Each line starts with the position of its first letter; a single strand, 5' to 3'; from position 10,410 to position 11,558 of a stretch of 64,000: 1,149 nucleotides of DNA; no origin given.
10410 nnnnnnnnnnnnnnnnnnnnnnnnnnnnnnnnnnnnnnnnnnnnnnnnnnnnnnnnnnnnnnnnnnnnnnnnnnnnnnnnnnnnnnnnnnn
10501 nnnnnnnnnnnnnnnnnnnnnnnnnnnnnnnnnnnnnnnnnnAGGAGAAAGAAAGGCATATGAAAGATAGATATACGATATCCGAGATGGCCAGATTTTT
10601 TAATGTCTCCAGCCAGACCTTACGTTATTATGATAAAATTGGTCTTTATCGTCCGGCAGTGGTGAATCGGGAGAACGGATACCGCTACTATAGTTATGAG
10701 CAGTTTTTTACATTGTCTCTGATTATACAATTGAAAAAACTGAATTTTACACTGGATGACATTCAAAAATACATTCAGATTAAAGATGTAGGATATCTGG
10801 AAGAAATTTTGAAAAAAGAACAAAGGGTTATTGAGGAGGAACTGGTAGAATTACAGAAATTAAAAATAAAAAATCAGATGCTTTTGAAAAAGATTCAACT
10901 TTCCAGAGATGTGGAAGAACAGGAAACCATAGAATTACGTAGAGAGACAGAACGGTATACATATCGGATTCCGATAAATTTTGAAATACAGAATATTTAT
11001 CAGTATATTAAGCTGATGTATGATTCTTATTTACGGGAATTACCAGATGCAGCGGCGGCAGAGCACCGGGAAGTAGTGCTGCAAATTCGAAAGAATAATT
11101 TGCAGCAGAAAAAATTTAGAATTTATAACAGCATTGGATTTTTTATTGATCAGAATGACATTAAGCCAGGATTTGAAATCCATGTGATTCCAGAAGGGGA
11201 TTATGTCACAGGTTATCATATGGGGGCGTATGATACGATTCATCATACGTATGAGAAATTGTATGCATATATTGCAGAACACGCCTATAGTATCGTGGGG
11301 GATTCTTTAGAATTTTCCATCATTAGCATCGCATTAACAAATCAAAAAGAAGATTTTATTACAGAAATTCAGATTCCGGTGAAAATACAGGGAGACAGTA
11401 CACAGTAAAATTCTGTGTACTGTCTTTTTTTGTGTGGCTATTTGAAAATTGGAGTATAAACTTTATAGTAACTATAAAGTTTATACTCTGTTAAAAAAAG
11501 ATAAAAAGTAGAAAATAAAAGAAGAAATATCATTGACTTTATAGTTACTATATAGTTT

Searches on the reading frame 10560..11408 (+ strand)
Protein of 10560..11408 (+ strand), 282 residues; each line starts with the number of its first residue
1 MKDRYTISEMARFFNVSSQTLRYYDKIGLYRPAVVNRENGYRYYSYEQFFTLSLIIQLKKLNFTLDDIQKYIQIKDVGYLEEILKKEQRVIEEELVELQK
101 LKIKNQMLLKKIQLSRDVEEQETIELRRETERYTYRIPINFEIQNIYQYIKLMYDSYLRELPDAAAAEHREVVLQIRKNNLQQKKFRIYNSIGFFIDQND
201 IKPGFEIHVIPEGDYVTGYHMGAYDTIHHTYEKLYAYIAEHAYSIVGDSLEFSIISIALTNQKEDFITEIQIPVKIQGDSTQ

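Call 6: search_protein_families(library=pfam, proteins=[window:10560-11408:+])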
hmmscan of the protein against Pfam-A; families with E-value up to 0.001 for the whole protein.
window:10560-11408:+ (282 aa): 3 families
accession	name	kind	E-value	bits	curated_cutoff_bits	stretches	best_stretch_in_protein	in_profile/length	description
PF13411.12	MerR_1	-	4.2e-17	62.4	21.6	1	5-73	1-67/69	MerR HTH family regulatory protein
PF00376.29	MerR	-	1.7e-13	50.5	28.2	1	6-44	1-38/38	MerR family regulatory protein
PF06445.20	GyrI-like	-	2.9e-13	50.8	26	1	182-275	60-155/155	GyrI-like small molecule binding domain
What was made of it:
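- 10560..11408 (+): merR-family regulator gene (282 aa; N-terminal MerR wHTH, C-terminal GyrI-like effector domain). Pfam MerR_1 4e-17, MerR 2e-13, GyrI-like 3e-13 (call 6).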

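Call 7: find_homologous_proteins(query=window:10560-11405:+, max_evalue=1e-10)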
Query window:10560-11405:+ (282 aa): 595 proteins with E <= 1e-10 among 1340 candidates; the best 120 are listed.
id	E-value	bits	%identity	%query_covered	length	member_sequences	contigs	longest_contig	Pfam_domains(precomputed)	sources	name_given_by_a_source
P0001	2.4e-177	606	100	100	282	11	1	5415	PF00376.30,PF13411.13,PF06445.21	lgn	-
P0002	8.4e-149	512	84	100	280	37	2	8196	PF00376.30,PF13411.13,PF06445.21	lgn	-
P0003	7.3e-145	499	84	100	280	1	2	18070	PF00376.30,PF13411.13,PF06445.21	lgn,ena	-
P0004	3.8e-125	435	66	100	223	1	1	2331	PF00376.30,PF13411.13,PF06445.21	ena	-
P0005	3.4e-123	428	70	100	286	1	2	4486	PF00376.30,PF13411.13,PF06445.21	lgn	-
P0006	5.6e-111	388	65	98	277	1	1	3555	PF00376.30,PF13411.13,PF06445.21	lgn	-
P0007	6.5e-111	388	64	98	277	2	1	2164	PF00376.30,PF13411.13,PF06445.21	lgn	-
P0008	9.1e-111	387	65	98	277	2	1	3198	PF00376.30,PF13411.13,PF06445.21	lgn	-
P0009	2.2e-110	386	64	98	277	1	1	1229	PF00376.30,PF13411.13,PF06445.21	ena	-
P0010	3.1e-109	382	64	98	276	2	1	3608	PF00376.30,PF13411.13,PF06445.21,PF09278.18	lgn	-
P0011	3.0e-108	379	62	98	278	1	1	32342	PF00376.30,PF13411.13,PF06445.21,PF09278.18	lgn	-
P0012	1.2e-104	367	60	98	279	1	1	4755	PF00376.30,PF13411.13,PF06445.21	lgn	-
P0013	1.3e-86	308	53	97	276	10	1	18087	PF00376.30,PF13411.13,PF06445.21,PF09278.18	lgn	-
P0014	3.2e-86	307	51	97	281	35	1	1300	PF00376.30,PF13411.13,PF06445.21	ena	-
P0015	3.2e-86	307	51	97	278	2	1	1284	PF00376.30,PF13411.13,PF06445.21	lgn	-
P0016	5.2e-85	303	51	98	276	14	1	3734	PF00376.30,PF13411.13,PF06445.21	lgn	-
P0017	2.1e-84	301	50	98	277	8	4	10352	PF00376.30,PF13411.13,PF06445.21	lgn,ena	-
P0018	2.3e-84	301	50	99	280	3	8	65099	PF00376.30,PF13411.13,PF06445.21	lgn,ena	-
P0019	5.0e-84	300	50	98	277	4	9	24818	PF00376.30,PF13411.13,PF06445.21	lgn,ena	-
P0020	2.0e-83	298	49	98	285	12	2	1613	PF00376.30,PF13411.13,PF06445.21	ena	-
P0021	1.5e-82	295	49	98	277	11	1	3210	PF00376.30,PF13411.13,PF06445.21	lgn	-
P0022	3.0e-82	294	50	97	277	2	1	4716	PF00376.30,PF13411.13,PF06445.21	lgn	-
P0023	5.3e-82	293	49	97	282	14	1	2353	PF00376.30,PF13411.13,PF06445.21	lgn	-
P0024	3.3e-81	291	51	98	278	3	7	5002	PF00376.30,PF13411.13,PF06445.21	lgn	-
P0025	3.5e-81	290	48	98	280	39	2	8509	PF00376.30,PF13411.13,PF06445.21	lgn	-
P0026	4.8e-80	287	47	98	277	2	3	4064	PF00376.30,PF13411.13,PF06445.21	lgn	-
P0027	1.5e-79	285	47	97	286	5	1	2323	PF00376.30,PF13411.13,PF06445.21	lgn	-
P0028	1.2e-78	282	48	97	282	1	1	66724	PF00376.30,PF13411.13,PF06445.21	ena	-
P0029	4.2e-78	280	47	97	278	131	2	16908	PF00376.30,PF13411.13,PF06445.21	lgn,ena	-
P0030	3.8e-68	248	45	97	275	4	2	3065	PF00376.30,PF13411.13,PF06445.21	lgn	-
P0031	1.7e-65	239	42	98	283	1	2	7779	PF00376.30,PF13411.13,PF06445.21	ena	-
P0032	2.1e-63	232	43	96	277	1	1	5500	PF00376.30,PF13411.13,PF06445.21,PF09278.18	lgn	-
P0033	2.7e-63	232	45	98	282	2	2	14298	PF00376.30,PF13411.13,PF06445.21,PF09278.18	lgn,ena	-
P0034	6.9e-56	208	38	97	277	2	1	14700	PF00376.30,PF13411.13,PF06445.21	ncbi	-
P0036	8.3e-51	191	38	98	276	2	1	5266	PF00376.30,PF13411.13,PF06445.21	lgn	-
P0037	2.7e-41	160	36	97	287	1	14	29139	PF00376.30,PF13411.13,PF06445.21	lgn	-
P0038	1.7e-37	147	35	98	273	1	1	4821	PF00376.30,PF13411.13,PF06445.21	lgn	-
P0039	8.6e-37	145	33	98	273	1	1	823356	PF00376.30,PF13411.13,PF06445.21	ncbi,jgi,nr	ncbi:MAG: MerR family transcriptional regulator [Marinisporobacter sp.]|jgi:effector-binding domain-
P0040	3.6e-36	143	34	98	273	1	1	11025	PF00376.30,PF13411.13,PF06445.21,PF09278.18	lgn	-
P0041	3.7e-36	143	34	98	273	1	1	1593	PF00376.30,PF13411.13,PF06445.21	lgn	-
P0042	5.3e-36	142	34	98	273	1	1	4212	PF00376.30,PF13411.13,PF06445.21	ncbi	-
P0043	2.2e-35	140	34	98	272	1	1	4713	PF00376.30,PF13411.13,PF06445.21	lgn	-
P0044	1.5e-34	138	33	98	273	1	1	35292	PF00376.30,PF13411.13,PF06445.21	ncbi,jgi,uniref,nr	ncbi:MAG: MerR family transcriptional regulator [Anaeromicrobium sp.]|jgi:effector-binding domain-co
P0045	1.6e-34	138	35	98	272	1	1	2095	PF00376.30,PF13411.13,PF06445.21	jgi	jgi:effector-binding domain-containing protein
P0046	2.5e-34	137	35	98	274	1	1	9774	PF00376.30,PF13411.13,PF06445.21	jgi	-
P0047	3.0e-34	137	32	98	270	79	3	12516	PF00376.30,PF13411.13,PF06445.21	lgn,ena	-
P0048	3.3e-34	137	35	98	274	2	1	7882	PF00376.30,PF13411.13,PF06445.21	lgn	-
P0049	8.7e-34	135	35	97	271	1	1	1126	PF00376.30,PF13411.13,PF06445.21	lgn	-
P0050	1.2e-33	135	34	97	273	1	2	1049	PF00376.30,PF13411.13,PF06445.21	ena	-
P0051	1.4e-33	135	34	98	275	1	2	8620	PF00376.30,PF13411.13,PF06445.21,PF09278.18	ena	-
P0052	1.4e-33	134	31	98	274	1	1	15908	PF00376.30,PF13411.13,PF06445.21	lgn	-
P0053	1.5e-33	134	34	98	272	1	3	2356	PF00376.30,PF13411.13,PF06445.21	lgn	-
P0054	1.5e-33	134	33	98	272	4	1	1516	PF00376.30,PF13411.13,PF06445.21,PF09278.18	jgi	jgi:effector-binding domain-containing protein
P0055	1.6e-33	134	31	98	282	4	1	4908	PF00376.30,PF13411.13,PF06445.21,PF09278.18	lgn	-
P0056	2.1e-33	134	32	98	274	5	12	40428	PF00376.30,PF13411.13,PF06445.21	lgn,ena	-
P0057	3.1e-33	133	33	98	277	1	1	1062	PF00376.30,PF13411.13,PF06445.21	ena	-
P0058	3.6e-33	133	32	98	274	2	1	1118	PF00376.30,PF13411.13,PF06445.21,PF09278.18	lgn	-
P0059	3.6e-33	133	35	98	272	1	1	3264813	PF00376.30,PF13411.13,PF06445.21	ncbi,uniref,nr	ncbi:MerR family transcriptional regulator [Clostridium taeniosporum]|uniref:MerR family transcripti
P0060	4.6e-33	133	34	98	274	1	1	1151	PF00376.30,PF13411.13,PF06445.21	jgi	jgi:DNA-binding transcriptional MerR regulator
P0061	4.6e-33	133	33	98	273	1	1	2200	PF00376.30,PF13411.13,PF06445.21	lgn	-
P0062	7.1e-33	132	32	98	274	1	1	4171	PF00376.30,PF13411.13,PF06445.21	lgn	-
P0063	8.6e-33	132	34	97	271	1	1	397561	PF00376.30,PF13411.13,PF06445.21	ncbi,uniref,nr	ncbi:MerR family transcriptional regulator [Clostridium zeae]|uniref:MerR family transcriptional reg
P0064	9.3e-33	132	32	98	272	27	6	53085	PF00376.30,PF13411.13,PF06445.21,PF09278.18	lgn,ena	-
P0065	1.0e-32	132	32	98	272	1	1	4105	PF00376.30,PF13411.13,PF06445.21,PF09278.18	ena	-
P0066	1.1e-32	132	33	98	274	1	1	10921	PF00376.30,PF13411.13,PF06445.21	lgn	-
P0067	1.4e-32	131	33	98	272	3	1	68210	PF00376.30,PF13411.13,PF06445.21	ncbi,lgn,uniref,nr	ncbi:MerR family transcriptional regulator [Halobacillus litoralis]|uniref:MerR family transcription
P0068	1.6e-32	131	33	98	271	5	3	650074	PF00376.30,PF13411.13,PF06445.21,PF09278.18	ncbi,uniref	ncbi:MerR family transcriptional regulator [Guptibacillus hwajinpoensis]|uniref:MerR family transcri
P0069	2.6e-32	130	32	98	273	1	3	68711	PF00376.30,PF13411.13,PF06445.21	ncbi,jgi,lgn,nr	ncbi:MAG: MerR family transcriptional regulator [Marinisporobacter sp.]|jgi:effector-binding domain-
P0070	2.7e-32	130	33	99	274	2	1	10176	PF00376.30,PF13411.13,PF06445.21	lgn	-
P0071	2.9e-32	130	31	98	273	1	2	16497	PF00376.30,PF13411.13,PF06445.21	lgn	-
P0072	3.7e-32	130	34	98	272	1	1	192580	PF00376.30,PF13411.13,PF06445.21,PF09278.18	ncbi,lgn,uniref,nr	ncbi:MerR family transcriptional regulator [Natronincola ferrireducens]|uniref:Effector-binding doma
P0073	5.0e-32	129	34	98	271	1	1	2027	PF00376.30,PF13411.13,PF06445.21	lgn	-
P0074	5.3e-32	129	34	98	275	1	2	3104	PF00376.30,PF13411.13,PF06445.21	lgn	-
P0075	5.4e-32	129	32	97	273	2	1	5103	PF00376.30,PF13411.13,PF06445.21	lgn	-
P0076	7.5e-32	129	33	97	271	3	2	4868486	PF00376.30,PF13411.13,PF06445.21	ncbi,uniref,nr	ncbi:MerR family transcriptional regulator [Clostridium felsineum]|uniref:Multidrug-efflux transport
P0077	7.8e-32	129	33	97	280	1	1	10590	PF00376.30,PF13411.13,PF06445.21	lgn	-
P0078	9.0e-32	129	34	98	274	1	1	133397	PF00376.30,PF13411.13,PF06445.21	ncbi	-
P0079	9.6e-32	128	35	97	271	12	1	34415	PF00376.30,PF13411.13,PF06445.21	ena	-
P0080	1.1e-31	128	33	98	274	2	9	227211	PF00376.30,PF13411.13,PF06445.21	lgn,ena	-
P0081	1.3e-31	128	33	98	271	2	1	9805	PF00376.30,PF13411.13,PF06445.21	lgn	-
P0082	1.5e-31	128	33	98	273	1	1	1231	PF00376.30,PF13411.13,PF06445.21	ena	-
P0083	1.5e-31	128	34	98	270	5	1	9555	PF00376.30,PF13411.13,PF06445.21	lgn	-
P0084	1.7e-31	128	31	97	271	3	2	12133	PF00376.30,PF13411.13,PF06445.21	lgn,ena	-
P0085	2.5e-31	127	33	98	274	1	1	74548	PF00376.30,PF13411.13,PF06445.21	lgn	-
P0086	3.4e-31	127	33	98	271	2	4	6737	PF00376.30,PF13411.13,PF06445.21,PF09278.18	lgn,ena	-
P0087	3.6e-31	127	30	98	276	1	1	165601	PF00376.30,PF13411.13,PF06445.21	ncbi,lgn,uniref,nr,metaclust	ncbi:transcriptional regulator of multidrug-efflux transporter, MerR familiy [Gottschalkia purinilyt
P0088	4.4e-31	126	33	98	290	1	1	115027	PF00376.30,PF13411.13,PF06445.21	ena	-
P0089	5.0e-31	126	33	97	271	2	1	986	PF00376.30,PF13411.13,PF06445.21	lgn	-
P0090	7.1e-31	126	32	97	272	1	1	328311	PF00376.30,PF13411.13,PF06445.21,PF09278.18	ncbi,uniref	ncbi:MerR family transcriptional regulator [Gracilibacillus xinjiangensis]|uniref:MerR family transc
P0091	1.3e-30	125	32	98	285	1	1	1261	PF00376.30,PF13411.13,PF06445.21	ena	-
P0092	1.8e-30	124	32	98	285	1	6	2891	PF00376.30,PF13411.13,PF06445.21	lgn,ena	-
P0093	1.9e-30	124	34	100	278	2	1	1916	PF00376.30,PF13411.13,PF06445.21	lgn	-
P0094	1.9e-30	124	34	98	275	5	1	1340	PF00376.30,PF13411.13,PF06445.21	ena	-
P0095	2.2e-30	124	32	98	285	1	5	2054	PF00376.30,PF13411.13,PF06445.21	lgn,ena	-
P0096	2.6e-30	124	32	98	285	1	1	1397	PF00376.30,PF13411.13,PF06445.21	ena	-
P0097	2.8e-30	124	30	99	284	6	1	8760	PF00376.30,PF13411.13,PF06445.21,PF09278.18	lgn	-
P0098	2.9e-30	124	32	98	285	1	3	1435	PF00376.30,PF13411.13,PF06445.21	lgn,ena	-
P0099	2.9e-30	124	32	98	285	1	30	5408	PF00376.30,PF13411.13,PF06445.21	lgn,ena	-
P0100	2.9e-30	124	32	98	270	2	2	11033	PF00376.30,PF13411.13,PF06445.21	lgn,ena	-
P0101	3.1e-30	123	32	98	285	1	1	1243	PF00376.30,PF13411.13,PF06445.21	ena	-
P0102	3.1e-30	123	32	98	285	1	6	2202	PF00376.30,PF13411.13,PF06445.21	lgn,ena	-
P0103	3.1e-30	123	32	98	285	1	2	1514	PF00376.30,PF13411.13,PF06445.21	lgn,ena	-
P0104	3.5e-30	123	32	98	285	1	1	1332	PF00376.30,PF13411.13,PF06445.21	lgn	-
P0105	3.7e-30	123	32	98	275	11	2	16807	PF00376.30,PF13411.13,PF06445.21,PF09278.18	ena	-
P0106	3.8e-30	123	32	98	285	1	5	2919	PF00376.30,PF13411.13,PF06445.21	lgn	-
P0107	4.0e-30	123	32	98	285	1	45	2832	PF00376.30,PF13411.13,PF06445.21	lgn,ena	-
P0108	4.0e-30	123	32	98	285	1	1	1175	PF00376.30,PF13411.13,PF06445.21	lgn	-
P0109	4.0e-30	123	32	98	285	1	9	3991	PF00376.30,PF13411.13,PF06445.21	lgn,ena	-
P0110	4.6e-30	123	31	98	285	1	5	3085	PF00376.30,PF13411.13,PF06445.21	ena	-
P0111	4.6e-30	123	32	98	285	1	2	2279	PF00376.30,PF13411.13,PF06445.21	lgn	-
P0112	4.9e-30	123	31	98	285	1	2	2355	PF00376.30,PF13411.13,PF06445.21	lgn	-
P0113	5.4e-30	123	32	98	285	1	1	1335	PF00376.30,PF13411.13,PF06445.21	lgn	-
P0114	6.4e-30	122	28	98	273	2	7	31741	PF00376.30,PF13411.13,PF06445.21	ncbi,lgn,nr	ncbi:MAG: MerR family transcriptional regulator [Clostridiales bacterium]|nr:MerR family transcripti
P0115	6.5e-30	122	32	98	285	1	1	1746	PF00376.30,PF13411.13,PF06445.21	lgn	-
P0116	7.4e-30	122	31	98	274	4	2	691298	PF00376.30,PF13411.13,PF06445.21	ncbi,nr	ncbi:effector-binding domain-containing protein [Bacillus fengqiuensis]|nr:effector-binding domain-c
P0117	8.0e-30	122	30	98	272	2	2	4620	PF00376.30,PF13411.13,PF06445.21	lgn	-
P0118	1.4e-29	121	32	98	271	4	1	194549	PF00376.30,PF13411.13,PF06445.21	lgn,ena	-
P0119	1.4e-29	121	32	98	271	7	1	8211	PF00376.30,PF13411.13,PF06445.21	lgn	-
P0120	1.4e-29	121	31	98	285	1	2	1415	PF00376.30,PF13411.13,PF06445.21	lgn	-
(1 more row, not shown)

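Call 9: find_encoding_contigs(protein=P0003, flank=4000, max_places=3)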
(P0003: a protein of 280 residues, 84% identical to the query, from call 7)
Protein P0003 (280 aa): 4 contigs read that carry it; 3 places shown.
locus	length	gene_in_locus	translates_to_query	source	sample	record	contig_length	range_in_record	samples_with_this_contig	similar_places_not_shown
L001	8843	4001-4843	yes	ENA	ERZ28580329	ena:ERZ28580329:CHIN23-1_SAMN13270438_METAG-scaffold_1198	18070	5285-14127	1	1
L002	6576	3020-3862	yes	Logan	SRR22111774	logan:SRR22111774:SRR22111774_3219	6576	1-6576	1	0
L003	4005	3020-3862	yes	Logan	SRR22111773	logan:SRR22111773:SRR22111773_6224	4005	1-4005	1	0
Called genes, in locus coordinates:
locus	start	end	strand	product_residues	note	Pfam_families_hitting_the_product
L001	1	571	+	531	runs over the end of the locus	PF03062:MBOAT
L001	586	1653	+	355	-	-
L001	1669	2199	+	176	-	-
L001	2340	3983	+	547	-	PF00128:Alpha-amylase, PF23915:SusG_C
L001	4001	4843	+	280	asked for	PF00376:MerR, PF13411:MerR_1, PF06445:GyrI-like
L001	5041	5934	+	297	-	PF00795:CN_hydrolase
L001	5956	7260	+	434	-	PF07670:Gate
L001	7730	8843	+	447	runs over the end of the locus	-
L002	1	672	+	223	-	?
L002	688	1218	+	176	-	-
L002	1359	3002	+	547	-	PF00128:Alpha-amylase, PF23915:SusG_C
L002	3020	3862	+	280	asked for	PF00376:MerR, PF13411:MerR_1, PF06445:GyrI-like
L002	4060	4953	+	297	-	PF00795:CN_hydrolase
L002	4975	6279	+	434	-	PF07670:Gate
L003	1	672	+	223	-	?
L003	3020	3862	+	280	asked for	PF00376:MerR, PF13411:MerR_1, PF06445:GyrI-like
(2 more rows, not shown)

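Call 10: find_encoding_contigs(protein=P0005, flank=4000, max_places=3)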
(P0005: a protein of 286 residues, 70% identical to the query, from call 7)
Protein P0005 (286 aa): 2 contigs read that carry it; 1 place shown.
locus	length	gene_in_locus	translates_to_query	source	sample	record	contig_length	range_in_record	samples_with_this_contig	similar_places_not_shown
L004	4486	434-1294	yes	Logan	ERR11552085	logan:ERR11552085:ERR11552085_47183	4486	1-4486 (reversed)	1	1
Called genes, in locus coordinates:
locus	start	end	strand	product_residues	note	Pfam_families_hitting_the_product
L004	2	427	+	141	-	?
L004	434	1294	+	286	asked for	PF00376:MerR, PF13411:MerR_1, PF06445:GyrI-like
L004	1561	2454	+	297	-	PF00795:CN_hydrolase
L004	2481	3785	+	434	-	PF07670:Gate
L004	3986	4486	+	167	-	?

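Call 11: find_encoding_contigs(protein=P0011, flank=4000, max_places=3)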
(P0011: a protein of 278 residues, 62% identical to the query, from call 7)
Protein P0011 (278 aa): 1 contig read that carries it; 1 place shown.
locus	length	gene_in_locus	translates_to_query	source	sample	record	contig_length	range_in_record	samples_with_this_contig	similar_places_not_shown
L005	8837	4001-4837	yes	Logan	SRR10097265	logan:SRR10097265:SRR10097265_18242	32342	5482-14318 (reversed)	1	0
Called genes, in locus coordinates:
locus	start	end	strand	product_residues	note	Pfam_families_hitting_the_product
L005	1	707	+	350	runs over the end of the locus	PF03480:DctP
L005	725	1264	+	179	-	PF04290:DctQ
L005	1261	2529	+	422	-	PF06808:DctM, PF03600:CitMHS (weak)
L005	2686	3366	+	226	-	PF00392:GntR, PF07729:FCD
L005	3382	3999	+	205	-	PF12464:Mac, PF25087:GMPPB_C (faint), PF00132:Hexapep, PF14602:Hexapep_2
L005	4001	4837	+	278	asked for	PF00376:MerR, PF13411:MerR_1, PF09278:MerR-DNA-bind (faint), PF06445:GyrI-like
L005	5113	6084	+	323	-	PF00795:CN_hydrolase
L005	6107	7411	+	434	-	PF07670:Gate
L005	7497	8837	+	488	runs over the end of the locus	PF01266:DAO, PF13450:NAD_binding_8 (weak), PF13738:Pyr_redox_3 (faint), PF00355:Rieske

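Call 15: find_encoding_contigs(protein=P0012, flank=3000, max_places=2)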
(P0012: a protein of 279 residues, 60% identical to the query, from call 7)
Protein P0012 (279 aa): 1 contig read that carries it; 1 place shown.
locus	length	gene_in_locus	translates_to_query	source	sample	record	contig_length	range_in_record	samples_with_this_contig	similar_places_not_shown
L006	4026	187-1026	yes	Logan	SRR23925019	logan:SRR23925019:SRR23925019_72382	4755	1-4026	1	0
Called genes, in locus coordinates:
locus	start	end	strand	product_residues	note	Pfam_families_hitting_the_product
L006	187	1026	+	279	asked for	PF00376:MerR, PF13411:MerR_1, PF06445:GyrI-like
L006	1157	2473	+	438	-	PF07670:Gate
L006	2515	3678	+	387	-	PF01546:Peptidase_M20, PF07687:M20_dimer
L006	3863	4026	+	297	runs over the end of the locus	?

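Call 16: find_encoding_contigs(protein=P0013, flank=3000, max_places=2)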
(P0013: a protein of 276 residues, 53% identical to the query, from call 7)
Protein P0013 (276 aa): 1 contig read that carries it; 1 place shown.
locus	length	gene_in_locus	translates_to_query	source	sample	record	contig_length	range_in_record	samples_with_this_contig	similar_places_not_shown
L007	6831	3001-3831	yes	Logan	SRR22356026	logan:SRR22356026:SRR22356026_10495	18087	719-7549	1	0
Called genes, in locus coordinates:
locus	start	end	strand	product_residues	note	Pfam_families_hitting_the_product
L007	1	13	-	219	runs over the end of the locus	PF00072:Response_reg, PF00486:Trans_reg_C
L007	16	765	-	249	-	PF12730:ABC2_membrane_4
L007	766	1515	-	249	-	PF13346:ABC2_membrane_5 (weak)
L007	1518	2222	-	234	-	PF00005:ABC_tran, PF13304:AAA_21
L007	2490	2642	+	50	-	-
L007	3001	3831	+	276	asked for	PF00376:MerR, PF13411:MerR_1, PF09278:MerR-DNA-bind (weak), PF06445:GyrI-like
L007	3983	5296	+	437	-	PF07670:Gate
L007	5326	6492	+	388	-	PF01546:Peptidase_M20, PF07687:M20_dimer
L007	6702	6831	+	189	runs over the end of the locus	PF00440:TetR_N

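Call 17: find_encoding_contigs(protein=P0018, flank=3000, max_places=3)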
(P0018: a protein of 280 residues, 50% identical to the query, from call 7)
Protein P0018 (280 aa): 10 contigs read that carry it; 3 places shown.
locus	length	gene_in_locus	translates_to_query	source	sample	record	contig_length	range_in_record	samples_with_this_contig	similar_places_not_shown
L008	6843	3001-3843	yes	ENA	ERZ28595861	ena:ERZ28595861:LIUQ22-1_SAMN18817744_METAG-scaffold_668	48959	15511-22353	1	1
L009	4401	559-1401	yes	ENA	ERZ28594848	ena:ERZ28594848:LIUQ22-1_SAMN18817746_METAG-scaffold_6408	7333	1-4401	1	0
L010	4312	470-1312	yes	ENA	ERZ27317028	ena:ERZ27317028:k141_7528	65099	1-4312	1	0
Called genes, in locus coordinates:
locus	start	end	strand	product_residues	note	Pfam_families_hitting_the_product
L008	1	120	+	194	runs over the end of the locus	PF12672:DUF3793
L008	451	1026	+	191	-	PF12917:YfbR-like, PF13023:HD_3, PF01966:HD (weak)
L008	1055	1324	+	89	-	PF01842:ACT, PF13740:ACT_6, PF13840:ACT_7 (weak)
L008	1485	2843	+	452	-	PF05167:DUF711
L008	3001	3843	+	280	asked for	PF00376:MerR, PF13411:MerR_1, PF06445:GyrI-like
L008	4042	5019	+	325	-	PF00795:CN_hydrolase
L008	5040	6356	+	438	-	PF07670:Gate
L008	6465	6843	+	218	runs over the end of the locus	PF03458:Gly_transporter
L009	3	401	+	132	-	?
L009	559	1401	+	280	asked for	PF00376:MerR, PF13411:MerR_1, PF06445:GyrI-like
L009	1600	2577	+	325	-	PF00795:CN_hydrolase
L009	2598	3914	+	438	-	PF07670:Gate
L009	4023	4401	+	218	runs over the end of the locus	PF03458:Gly_transporter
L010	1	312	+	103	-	?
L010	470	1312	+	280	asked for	PF00376:MerR, PF13411:MerR_1, PF06445:GyrI-like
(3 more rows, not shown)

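Call 18: find_encoding_contigs(protein=P0028, flank=3000, max_places=2)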
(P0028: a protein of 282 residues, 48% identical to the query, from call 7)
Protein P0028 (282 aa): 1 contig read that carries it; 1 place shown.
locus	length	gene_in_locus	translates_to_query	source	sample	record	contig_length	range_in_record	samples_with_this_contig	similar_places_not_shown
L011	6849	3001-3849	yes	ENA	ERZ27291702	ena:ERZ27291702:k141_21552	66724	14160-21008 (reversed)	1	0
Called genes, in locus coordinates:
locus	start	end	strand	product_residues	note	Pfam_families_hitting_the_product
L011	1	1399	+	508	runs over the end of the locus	PF03806:ABG_transport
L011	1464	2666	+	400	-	PF01546:Peptidase_M20, PF07687:M20_dimer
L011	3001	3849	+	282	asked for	PF00376:MerR, PF13411:MerR_1, PF06445:GyrI-like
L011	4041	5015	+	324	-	PF00795:CN_hydrolase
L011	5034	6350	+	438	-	PF07670:Gate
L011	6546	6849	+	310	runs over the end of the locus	PF00892:EamA, PF03151:TPT (weak), PF00892:EamA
